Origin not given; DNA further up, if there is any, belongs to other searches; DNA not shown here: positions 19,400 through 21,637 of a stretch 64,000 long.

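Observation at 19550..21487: Single ORF fusing an APC amino-acid permease to a SAM-dependent methyltransferase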

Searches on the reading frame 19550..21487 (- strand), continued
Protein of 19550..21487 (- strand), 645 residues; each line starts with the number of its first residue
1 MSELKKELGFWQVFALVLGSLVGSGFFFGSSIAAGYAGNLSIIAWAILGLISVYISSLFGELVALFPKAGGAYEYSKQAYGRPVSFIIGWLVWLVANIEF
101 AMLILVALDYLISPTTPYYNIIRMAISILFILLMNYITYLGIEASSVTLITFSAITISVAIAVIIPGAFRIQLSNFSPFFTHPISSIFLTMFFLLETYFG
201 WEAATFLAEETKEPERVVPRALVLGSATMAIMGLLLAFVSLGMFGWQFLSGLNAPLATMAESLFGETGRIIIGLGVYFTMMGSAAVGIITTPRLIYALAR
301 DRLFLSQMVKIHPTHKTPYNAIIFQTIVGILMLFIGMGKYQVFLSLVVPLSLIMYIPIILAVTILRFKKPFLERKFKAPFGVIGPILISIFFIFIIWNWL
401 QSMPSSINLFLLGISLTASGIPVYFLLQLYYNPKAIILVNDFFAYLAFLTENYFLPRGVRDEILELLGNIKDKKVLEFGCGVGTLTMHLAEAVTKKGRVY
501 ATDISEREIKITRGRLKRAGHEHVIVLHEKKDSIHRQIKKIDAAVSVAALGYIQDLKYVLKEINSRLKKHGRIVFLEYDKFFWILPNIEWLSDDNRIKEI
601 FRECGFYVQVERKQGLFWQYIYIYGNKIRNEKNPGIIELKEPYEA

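Call 5: find_homologous_proteins(query=window:19550-21487:-, max_evalue=0.00001)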
Query window:19550-21487:- (645 aa): 677 proteins with E <= 0.00001 among 8000 candidates; the best 120 are listed.
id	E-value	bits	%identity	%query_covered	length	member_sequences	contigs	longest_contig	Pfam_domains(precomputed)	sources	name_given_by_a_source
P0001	0.0e+0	1414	100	100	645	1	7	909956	PF13847.13,PF13489.13,PF05175.21,PF13649.13,PF13520.13,PF00324.28,PF01209.25,PF08241.19,PF08242.19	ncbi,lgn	ncbi:MAG: amino acid permease [Candidatus Woesearchaeota archaeon]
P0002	0.0e+0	1204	82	99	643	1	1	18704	PF13847.13,PF13489.13,PF13649.13,PF13520.13,PF00324.28,PF03845.20,PF01209.25,PF08241.19,PF08242.19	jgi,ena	-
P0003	0.0e+0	1053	71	100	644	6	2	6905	PF13847.13,PF13489.13,PF13649.13,PF13520.13,PF00324.28,PF01209.25,PF08241.19,PF08242.19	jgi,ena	-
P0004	0.0e+0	1023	70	100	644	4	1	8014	PF13847.13,PF13489.13,PF13649.13,PF13520.13,PF00324.28,PF01209.25,PF08241.19,PF08242.19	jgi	jgi:APA family basic amino acid/polyamine antiporter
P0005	6.8e-277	938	66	98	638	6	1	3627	PF13847.13,PF13489.13,PF05175.21,PF13649.13,PF13520.13,PF00324.28,PF01209.25,PF08241.19,PF08242.19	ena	-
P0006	9.1e-225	766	54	98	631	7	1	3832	PF13847.13,PF13489.13,PF01269.24,PF13649.13,PF13520.13,PF00324.28,PF01209.25,PF08241.19,PF08242.19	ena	-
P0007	2.7e-219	748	53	98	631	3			PF13847.13,PF13489.13,PF13649.13,PF13520.13,PF00324.28,PF03845.20,PF01209.25,PF08241.19,PF08242.19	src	-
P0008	1.8e-216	739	53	98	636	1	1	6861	PF13847.13,PF13489.13,PF13649.13,PF13520.13,PF00324.28,PF03845.20,PF01209.25,PF08241.19,PF08242.19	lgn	-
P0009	3.2e-214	731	52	98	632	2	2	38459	PF13847.13,PF13489.13,PF13649.13,PF13520.13,PF00324.28,PF01209.25,PF08241.19,PF08242.19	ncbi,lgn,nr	ncbi:amino acid permease [Candidatus Woesearchaeota archaeon]|nr:amino acid permease [Candidatus Woe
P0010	9.9e-213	726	50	98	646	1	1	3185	PF13847.13,PF13489.13,PF13649.13,PF13520.13,PF00324.28,PF01209.25,PF08241.19,PF08242.19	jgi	jgi:amino acid transporter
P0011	1.7e-212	725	51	98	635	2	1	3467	PF13847.13,PF13489.13,PF13649.13,PF13520.13,PF00324.28,PF01209.25,PF08241.19,PF08242.19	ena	-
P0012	1.0e-211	723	50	98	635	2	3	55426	PF13847.13,PF13489.13,PF13649.13,PF13520.13,PF00324.28,PF01209.25,PF08241.19,PF08242.19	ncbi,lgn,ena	ncbi:MAG: amino acid permease [Nanoarchaeota archaeon]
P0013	1.8e-210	719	51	98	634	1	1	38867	PF13847.13,PF13489.13,PF13649.13,PF13520.13,PF00324.28,PF01209.25,PF08242.19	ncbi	ncbi:amino acid permease [Nanoarchaeota archaeon]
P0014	4.8e-210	717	50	98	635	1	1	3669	PF13847.13,PF13489.13,PF13649.13,PF13520.13,PF00324.28,PF01209.25,PF08241.19,PF08242.19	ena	-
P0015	5.6e-210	717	51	98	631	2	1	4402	PF13847.13,PF13489.13,PF13649.13,PF13520.13,PF00324.28,PF01209.25,PF08241.19,PF08242.19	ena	-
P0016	7.2e-210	717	51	98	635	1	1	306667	PF13847.13,PF13489.13,PF13649.13,PF13520.13,PF00324.28,PF01209.25,PF08241.19,PF08242.19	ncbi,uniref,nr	ncbi:hypothetical protein CEE37_07805 [candidate division LCP-89 bacterium B3_LCP]|uniref:Methyltran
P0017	7.7e-210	717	51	98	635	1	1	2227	PF13847.13,PF13489.13,PF13649.13,PF13520.13,PF00324.28,PF01209.25,PF08241.19,PF08242.19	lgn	-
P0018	1.7e-209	716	52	98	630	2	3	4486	PF13847.13,PF13489.13,PF02353.27,PF13649.13,PF13520.13,PF00324.28,PF01209.25,PF08241.19,PF08242.19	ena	-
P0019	3.6e-209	714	51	98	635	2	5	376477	PF13847.13,PF13489.13,PF13649.13,PF13520.13,PF00324.28,PF01209.25,PF08241.19,PF08242.19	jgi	-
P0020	7.4e-209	713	50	98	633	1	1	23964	PF13847.13,PF13489.13,PF13520.13,PF00324.28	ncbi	-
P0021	1.2e-208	713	50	98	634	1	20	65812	PF13847.13,PF13489.13,PF13649.13,PF13520.13,PF00324.28,PF01209.25,PF08241.19,PF08242.19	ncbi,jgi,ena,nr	ncbi:amino acid permease [Candidatus Woesearchaeota archaeon]|nr:amino acid permease [Candidatus Woe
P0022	2.8e-208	711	51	98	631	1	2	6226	PF13847.13,PF13489.13,PF13649.13,PF13520.13,PF00324.28,PF01209.25,PF08242.19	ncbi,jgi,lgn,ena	-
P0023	3.6e-208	711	51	98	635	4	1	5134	PF13847.13,PF13489.13,PF13649.13,PF13520.13,PF00324.28,PF01209.25,PF08241.19,PF08242.19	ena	-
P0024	4.5e-208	711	50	98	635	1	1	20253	PF13847.13,PF13489.13,PF13649.13,PF13520.13,PF00324.28,PF01209.25,PF08241.19,PF08242.19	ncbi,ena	-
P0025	4.8e-208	711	50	98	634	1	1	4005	PF13847.13,PF13489.13,PF13649.13,PF13520.13,PF00324.28,PF01209.25,PF08241.19,PF08242.19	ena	-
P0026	6.4e-208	710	49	98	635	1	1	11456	PF13847.13,PF13489.13,PF13649.13,PF13520.13,PF00324.28,PF01209.25,PF08241.19,PF08242.19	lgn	-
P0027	9.1e-208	710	51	98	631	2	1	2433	PF13847.13,PF13489.13,PF13649.13,PF13520.13,PF00324.28,PF01209.25,PF08241.19,PF08242.19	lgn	-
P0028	1.9e-207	709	51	98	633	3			PF13847.13,PF13489.13,PF13649.13,PF13520.13,PF00324.28,PF01209.25,PF08241.19,PF08242.19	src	-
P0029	2.7e-207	708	51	98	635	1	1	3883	PF13847.13,PF13489.13,PF13649.13,PF13520.13,PF00324.28,PF01209.25,PF08241.19,PF08242.19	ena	-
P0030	4.4e-207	708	50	98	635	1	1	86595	PF13847.13,PF13489.13,PF13649.13,PF13520.13,PF00324.28,PF01209.25,PF08241.19,PF08242.19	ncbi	-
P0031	7.3e-207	707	50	98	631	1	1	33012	PF13847.13,PF13489.13,PF13649.13,PF13520.13,PF00324.28,PF01209.25,PF08241.19,PF08242.19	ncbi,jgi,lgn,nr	ncbi:amino acid permease [Candidatus Woesearchaeota archaeon]|nr:amino acid permease [Candidatus Woe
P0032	1.2e-206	706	51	98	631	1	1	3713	PF13847.13,PF13489.13,PF13649.13,PF13520.13,PF00324.28,PF03845.20,PF01209.25,PF08241.19,PF08242.19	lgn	-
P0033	1.3e-206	706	50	98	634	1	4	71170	PF13847.13,PF13489.13,PF13649.13,PF13520.13,PF00324.28,PF01209.25,PF08241.19,PF08242.19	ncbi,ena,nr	ncbi:amino acid permease [Candidatus Woesearchaeota archaeon]|nr:amino acid permease [Candidatus Woe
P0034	1.5e-206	706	50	98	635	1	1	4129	PF13847.13,PF13489.13,PF13649.13,PF13520.13,PF00324.28,PF01209.25,PF08241.19,PF08242.19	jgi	-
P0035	1.6e-206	706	50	98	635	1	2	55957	PF13847.13,PF13489.13,PF13649.13,PF13520.13,PF00324.28,PF01209.25,PF08241.19,PF08242.19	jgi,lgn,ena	jgi:amino acid transporter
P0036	2.3e-206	705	50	98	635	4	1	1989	PF13847.13,PF13489.13,PF13649.13,PF13520.13,PF00324.28,PF01209.25,PF08241.19,PF08242.19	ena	-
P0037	2.3e-206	705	51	98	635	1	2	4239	PF13847.13,PF13489.13,PF13649.13,PF13520.13,PF00324.28,PF01209.25,PF08241.19,PF08242.19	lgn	-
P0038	2.7e-206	705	50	98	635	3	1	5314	PF13847.13,PF13489.13,PF13649.13,PF13520.13,PF00324.28,PF01209.25,PF08241.19,PF08242.19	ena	-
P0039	2.9e-206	705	50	98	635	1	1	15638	PF13847.13,PF13489.13,PF13649.13,PF13520.13,PF00324.28,PF01209.25,PF08241.19,PF08242.19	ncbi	-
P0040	3.2e-206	705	50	98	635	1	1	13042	PF13847.13,PF13489.13,PF13649.13,PF13520.13,PF00324.28,PF01209.25,PF08241.19,PF08242.19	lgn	-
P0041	4.0e-206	704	49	98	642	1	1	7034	PF13847.13,PF13489.13,PF13649.13,PF13520.13,PF00324.28,PF01209.25,PF08241.19,PF08242.19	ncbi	-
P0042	5.9e-206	704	51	98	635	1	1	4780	PF13847.13,PF13489.13,PF13649.13,PF13520.13,PF00324.28,PF01209.25,PF08241.19,PF08242.19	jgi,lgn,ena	-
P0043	1.0e-205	703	50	98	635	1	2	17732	PF13847.13,PF13489.13,PF13649.13,PF13520.13,PF00324.28,PF01209.25,PF08241.19,PF08242.19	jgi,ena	-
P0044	1.2e-205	703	50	98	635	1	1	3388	PF13847.13,PF13489.13,PF13649.13,PF13520.13,PF00324.28,PF01209.25,PF08241.19,PF08242.19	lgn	-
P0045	1.8e-205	702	49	98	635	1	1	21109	PF13847.13,PF13489.13,PF13649.13,PF13520.13,PF00324.28,PF01209.25,PF08241.19,PF08242.19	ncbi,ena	-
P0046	2.4e-205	702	51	98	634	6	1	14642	PF13847.13,PF13489.13,PF13649.13,PF13520.13,PF00324.28,PF01209.25,PF08241.19,PF08242.19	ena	-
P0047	2.8e-205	702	51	97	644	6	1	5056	PF13847.13,PF13489.13,PF13649.13,PF13520.13,PF00324.28,PF01209.25,PF08241.19,PF08242.19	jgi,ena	-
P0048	3.1e-205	701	50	98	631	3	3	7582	PF13847.13,PF13489.13,PF13649.13,PF13520.13,PF00324.28,PF03845.20,PF01209.25,PF08241.19,PF08242.19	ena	-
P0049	3.2e-205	701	52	98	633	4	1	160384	PF13847.13,PF13489.13,PF13649.13,PF13520.13,PF00324.28,PF01209.25,PF08241.19,PF08242.19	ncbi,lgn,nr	ncbi:MAG: amino acid permease [Candidatus Woesearchaeota archaeon]|nr:amino acid permease [Candidatu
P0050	4.5e-205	701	49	98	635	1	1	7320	PF13847.13,PF13489.13,PF13649.13,PF13520.13,PF00324.28,PF01209.25,PF08241.19,PF08242.19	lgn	-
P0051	8.9e-205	700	49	98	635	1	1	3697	PF13847.13,PF13489.13,PF13649.13,PF13520.13,PF00324.28,PF01209.25,PF08241.19,PF08242.19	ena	-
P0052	9.8e-205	700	50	98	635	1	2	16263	PF13847.13,PF13489.13,PF13649.13,PF13520.13,PF00324.28,PF01209.25,PF08241.19,PF08242.19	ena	-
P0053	1.0e-204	700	51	98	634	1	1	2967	PF13847.13,PF13489.13,PF13649.13,PF13520.13,PF00324.28,PF01209.25,PF08241.19,PF08242.19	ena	-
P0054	1.2e-204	700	50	98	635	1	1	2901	PF13847.13,PF13489.13,PF13649.13,PF13520.13,PF00324.28,PF01209.25,PF08241.19,PF08242.19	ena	-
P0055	1.4e-204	699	50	98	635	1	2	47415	PF13847.13,PF13489.13,PF13649.13,PF13520.13,PF00324.28,PF01209.25,PF08241.19,PF08242.19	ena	-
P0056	2.4e-204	698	50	97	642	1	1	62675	PF13847.13,PF13489.13,PF13649.13,PF13520.13,PF00324.28,PF01209.25,PF08241.19,PF08242.19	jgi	jgi:APA family basic amino acid/polyamine antiporter/amino acid efflux transporter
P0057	3.1e-204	698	50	98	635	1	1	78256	PF13847.13,PF13489.13,PF13649.13,PF13520.13,PF00324.28,PF01209.25,PF08241.19,PF08242.19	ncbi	-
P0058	3.3e-204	698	50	98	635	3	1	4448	PF13847.13,PF13489.13,PF13649.13,PF13520.13,PF00324.28,PF01209.25,PF08241.19,PF08242.19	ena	-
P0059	4.7e-204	698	50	98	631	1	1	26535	PF13847.13,PF13489.13,PF13649.13,PF13520.13,PF00324.28,PF01209.25,PF08241.19,PF08242.19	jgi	-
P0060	5.9e-204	697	50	98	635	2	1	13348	PF13847.13,PF13489.13,PF13649.13,PF13520.13,PF00324.28,PF01209.25,PF08241.19,PF08242.19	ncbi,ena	-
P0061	7.0e-204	697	49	98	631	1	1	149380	PF13847.13,PF13489.13,PF13649.13,PF13520.13,PF00324.28,PF01209.25,PF08241.19,PF08242.19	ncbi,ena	-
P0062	8.5e-204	697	49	98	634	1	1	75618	PF13847.13,PF13489.13,PF13649.13,PF13520.13,PF00324.28,PF01209.25,PF08241.19,PF08242.19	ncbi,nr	ncbi:amino acid permease [Candidatus Woesearchaeota archaeon]|nr:amino acid permease [Candidatus Woe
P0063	9.0e-204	697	49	98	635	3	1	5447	PF13847.13,PF13489.13,PF13649.13,PF13520.13,PF00324.28,PF01209.25,PF08241.19,PF08242.19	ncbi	-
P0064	1.5e-203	696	51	98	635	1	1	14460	PF13847.13,PF13489.13,PF13649.13,PF13520.13,PF00324.28,PF01209.25,PF08241.19,PF08242.19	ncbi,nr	ncbi:amino acid permease [Candidatus Woesearchaeota archaeon]|nr:amino acid permease [Candidatus Woe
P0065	2.1e-203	695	49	98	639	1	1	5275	PF13847.13,PF13489.13,PF13649.13,PF13520.13,PF00324.28,PF01209.25,PF08241.19,PF08242.19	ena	-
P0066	2.3e-203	695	50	98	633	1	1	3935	PF13847.13,PF13489.13,PF13649.13,PF13520.13,PF00324.28,PF01209.25,PF08242.19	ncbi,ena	-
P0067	2.6e-203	695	50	98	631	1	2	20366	PF13847.13,PF13489.13,PF13649.13,PF13520.13,PF00324.28,PF01209.25,PF08241.19,PF08242.19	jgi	-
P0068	2.9e-203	695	51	97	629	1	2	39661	PF13847.13,PF13489.13,PF13649.13,PF13520.13,PF00324.28,PF03845.20,PF01209.25,PF08241.19,PF08242.19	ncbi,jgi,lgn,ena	-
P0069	3.3e-203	695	49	98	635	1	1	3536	PF13847.13,PF13489.13,PF13649.13,PF13520.13,PF00324.28,PF01209.25,PF08241.19,PF08242.19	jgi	-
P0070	3.3e-203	695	50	98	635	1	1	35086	PF13847.13,PF13489.13,PF13649.13,PF13520.13,PF00324.28,PF01209.25,PF08241.19,PF08242.19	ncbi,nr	ncbi:amino acid permease [Candidatus Woesearchaeota archaeon]|nr:amino acid permease [Candidatus Woe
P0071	4.8e-203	694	50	98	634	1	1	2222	PF13847.13,PF13489.13,PF13649.13,PF13520.13,PF00324.28,PF01209.25,PF08241.19,PF08242.19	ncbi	-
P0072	5.8e-203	694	50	98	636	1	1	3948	PF13847.13,PF13489.13,PF13649.13,PF13520.13,PF00324.28,PF01209.25,PF08241.19,PF08242.19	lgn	-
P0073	1.2e-202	693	50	98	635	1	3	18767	PF13847.13,PF13489.13,PF13649.13,PF13520.13,PF00324.28,PF01209.25,PF08241.19,PF08242.19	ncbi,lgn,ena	-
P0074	1.2e-202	693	49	98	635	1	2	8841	PF13847.13,PF13489.13,PF13649.13,PF13520.13,PF00324.28,PF01209.25,PF08241.19,PF08242.19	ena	-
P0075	1.4e-202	693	48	98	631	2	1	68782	PF13847.13,PF13489.13,PF13649.13,PF13520.13,PF00324.28,PF01209.25,PF08241.19,PF08242.19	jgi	jgi:amino acid transporter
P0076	1.8e-202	692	50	98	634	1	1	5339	PF13847.13,PF13489.13,PF13649.13,PF13520.13,PF00324.28,PF01209.25,PF08241.19,PF08242.19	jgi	jgi:basic amino acid/polyamine antiporter, APA family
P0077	2.2e-202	692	49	98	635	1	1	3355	PF13847.13,PF13489.13,PF13649.13,PF13520.13,PF00324.28,PF01209.25,PF08241.19,PF08242.19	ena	-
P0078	2.5e-202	692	49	98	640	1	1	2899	PF13847.13,PF13489.13,PF13649.13,PF13520.13,PF00324.28,PF01209.25,PF08241.19,PF08242.19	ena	-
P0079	3.0e-202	692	48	98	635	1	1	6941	PF13847.13,PF13489.13,PF13649.13,PF13520.13,PF00324.28,PF01209.25,PF08241.19,PF08242.19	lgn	-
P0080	3.1e-202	692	49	98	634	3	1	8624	PF13847.13,PF13489.13,PF13649.13,PF13520.13,PF00324.28,PF01209.25,PF08241.19,PF08242.19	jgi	-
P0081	3.9e-202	691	49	98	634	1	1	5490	PF13847.13,PF13489.13,PF13649.13,PF13520.13,PF00324.28,PF01209.25,PF08241.19,PF08242.19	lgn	-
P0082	4.0e-202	691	49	98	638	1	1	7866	PF13847.13,PF13489.13,PF13649.13,PF13520.13,PF00324.28,PF01209.25,PF08241.19,PF08242.19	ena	-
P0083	4.6e-202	691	50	97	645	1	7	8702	PF13847.13,PF13489.13,PF13649.13,PF13520.13,PF00324.28,PF03222.20,PF01209.25,PF08241.19,PF08242.19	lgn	-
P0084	5.6e-202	691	50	98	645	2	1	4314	PF13847.13,PF13489.13,PF13649.13,PF13520.13,PF00324.28,PF01209.25,PF08242.19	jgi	-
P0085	5.8e-202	691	49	98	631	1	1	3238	PF13847.13,PF13489.13,PF13649.13,PF13520.13,PF00324.28,PF01209.25,PF08242.19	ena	-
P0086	6.9e-202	690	49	98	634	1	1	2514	PF13847.13,PF13489.13,PF13649.13,PF13520.13,PF00324.28,PF01209.25,PF08241.19,PF08242.19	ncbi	ncbi:MAG: amino acid permease [Candidatus Woesearchaeota archaeon]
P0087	8.4e-202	690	49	98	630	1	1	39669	PF13847.13,PF13489.13,PF13649.13,PF13520.13,PF00324.28,PF01209.25,PF08241.19,PF08242.19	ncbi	-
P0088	8.8e-202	690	49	98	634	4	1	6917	PF13847.13,PF13489.13,PF13649.13,PF13520.13,PF00324.28,PF01209.25,PF08241.19,PF08242.19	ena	-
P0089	9.5e-202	690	49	98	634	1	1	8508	PF13847.13,PF13489.13,PF13649.13,PF13520.13,PF00324.28,PF01209.25,PF08241.19,PF08242.19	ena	-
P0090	1.1e-201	690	50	98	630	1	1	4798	PF13847.13,PF13489.13,PF13649.13,PF13520.13,PF00324.28,PF01209.25,PF08241.19,PF08242.19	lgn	-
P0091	1.4e-201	689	49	98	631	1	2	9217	PF13847.13,PF13489.13,PF13649.13,PF13520.13,PF00324.28,PF01209.25,PF08241.19,PF08242.19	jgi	-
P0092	1.5e-201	689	50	98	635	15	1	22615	PF13847.13,PF13489.13,PF13649.13,PF13520.13,PF00324.28,PF01209.25,PF08241.19,PF08242.19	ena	-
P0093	1.7e-201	689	49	98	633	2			PF13847.13,PF13489.13,PF13649.13,PF13520.13,PF00324.28,PF01209.25,PF08241.19,PF08242.19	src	-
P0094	3.4e-201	688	48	98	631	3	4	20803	PF13847.13,PF13489.13,PF13649.13,PF13520.13,PF00324.28,PF01209.25,PF08241.19,PF08242.19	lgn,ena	-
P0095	4.5e-201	688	48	98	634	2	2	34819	PF13847.13,PF13489.13,PF13649.13,PF13520.13,PF00324.28,PF01209.25,PF08241.19,PF08242.19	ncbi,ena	-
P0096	5.0e-201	688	50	98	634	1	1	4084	PF13847.13,PF13489.13,PF13649.13,PF13520.13,PF00324.28,PF01209.25,PF08241.19,PF08242.19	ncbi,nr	ncbi:amino acid permease [archaeon AH-315-M20]|nr:amino acid permease [archaeon AH-315-M20]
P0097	5.6e-201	687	49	98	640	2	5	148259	PF13847.13,PF13489.13,PF13649.13,PF13520.13,PF00324.28,PF01209.25,PF08241.19,PF08242.19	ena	-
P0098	6.2e-201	687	49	98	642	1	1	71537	PF13847.13,PF13489.13,PF13649.13,PF13520.13,PF00324.28,PF01209.25,PF08241.19,PF08242.19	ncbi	-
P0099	6.9e-201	687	49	98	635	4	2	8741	PF13847.13,PF13489.13,PF13649.13,PF13520.13,PF00324.28,PF01209.25,PF08241.19,PF08242.19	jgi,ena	jgi:APA family basic amino acid/polyamine antiporter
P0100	7.6e-201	687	48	98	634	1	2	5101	PF13847.13,PF13489.13,PF13649.13,PF13520.13,PF00324.28,PF01209.25,PF08241.19,PF08242.19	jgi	jgi:APA family basic amino acid/polyamine antiporter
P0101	8.3e-201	687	49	98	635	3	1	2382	PF13847.13,PF13489.13,PF13649.13,PF13520.13,PF00324.28,PF01209.25,PF08241.19,PF08242.19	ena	-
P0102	1.1e-200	686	50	98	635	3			PF13847.13,PF13489.13,PF13649.13,PF13520.13,PF00324.28,PF01209.25,PF08241.19,PF08242.19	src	-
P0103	1.3e-200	686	50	95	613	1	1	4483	PF13847.13,PF13489.13,PF13649.13,PF13520.13,PF00324.28,PF01209.25,PF08241.19,PF08242.19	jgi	-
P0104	1.9e-200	686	49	98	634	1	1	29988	PF13847.13,PF13489.13,PF13649.13,PF13520.13,PF00324.28,PF01209.25,PF08241.19,PF08242.19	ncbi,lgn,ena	-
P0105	2.1e-200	685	49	98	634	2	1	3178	PF13847.13,PF13489.13,PF13649.13,PF13520.13,PF00324.28,PF01209.25,PF08241.19,PF08242.19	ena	-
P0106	2.7e-200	685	50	98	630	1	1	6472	PF13847.13,PF13489.13,PF13649.13,PF13520.13,PF00324.28,PF01209.25,PF08241.19,PF08242.19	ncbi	-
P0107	3.5e-200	685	49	98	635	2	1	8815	PF13847.13,PF13489.13,PF13649.13,PF13520.13,PF00324.28,PF01209.25,PF08241.19,PF08242.19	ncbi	-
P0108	4.4e-200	684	49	98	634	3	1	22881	PF13847.13,PF13489.13,PF13649.13,PF13520.13,PF00324.28,PF01209.25,PF08241.19,PF08242.19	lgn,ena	-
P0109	6.5e-200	684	49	98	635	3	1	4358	PF13847.13,PF13489.13,PF13649.13,PF13520.13,PF00324.28,PF01209.25,PF08241.19,PF08242.19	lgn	-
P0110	8.2e-200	683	50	98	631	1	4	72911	PF13847.13,PF13489.13,PF13649.13,PF13520.13,PF00324.28,PF01209.25,PF08241.19,PF08242.19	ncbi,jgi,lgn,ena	-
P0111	8.5e-200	683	49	98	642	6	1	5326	PF13847.13,PF13489.13,PF13649.13,PF13520.13,PF00324.28,PF01209.25,PF08241.19,PF08242.19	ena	-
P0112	9.1e-200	683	48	98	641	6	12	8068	PF13847.13,PF13489.13,PF13649.13,PF13520.13,PF00324.28,PF01209.25,PF08241.19,PF08242.19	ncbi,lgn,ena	-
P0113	1.1e-199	683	48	98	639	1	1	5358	PF13847.13,PF13489.13,PF13649.13,PF13520.13,PF00324.28,PF01209.25,PF08241.19,PF08242.19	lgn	-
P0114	1.2e-199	683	48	98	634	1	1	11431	PF13847.13,PF13489.13,PF13649.13,PF13520.13,PF00324.28,PF01209.25,PF08241.19,PF08242.19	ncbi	-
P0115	1.3e-199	683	48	98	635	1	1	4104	PF13847.13,PF13489.13,PF13649.13,PF13520.13,PF00324.28,PF01209.25,PF08241.19,PF08242.19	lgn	-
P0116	1.4e-199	683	49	98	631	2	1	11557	PF13847.13,PF13489.13,PF13649.13,PF13520.13,PF00324.28,PF01209.25,PF08241.19,PF08242.19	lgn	-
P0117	2.2e-199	682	49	98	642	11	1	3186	PF13847.13,PF13489.13,PF13649.13,PF13520.13,PF00324.28,PF08241.19,PF08242.19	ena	-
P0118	2.5e-199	682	48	98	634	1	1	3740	PF13847.13,PF13489.13,PF13649.13,PF13520.13,PF00324.28,PF01209.25,PF08241.19,PF08242.19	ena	-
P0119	2.6e-199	682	49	98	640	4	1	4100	PF13847.13,PF13489.13,PF13649.13,PF13520.13,PF00324.28,PF01209.25,PF08241.19,PF08242.19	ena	-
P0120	2.7e-199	682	49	98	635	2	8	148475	PF13847.13,PF13489.13,PF13649.13,PF13520.13,PF00324.28,PF01209.25,PF08241.19,PF08242.19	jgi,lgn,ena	jgi:amino acid transporter/ubiquinone/menaquinone biosynthesis C-methylase UbiE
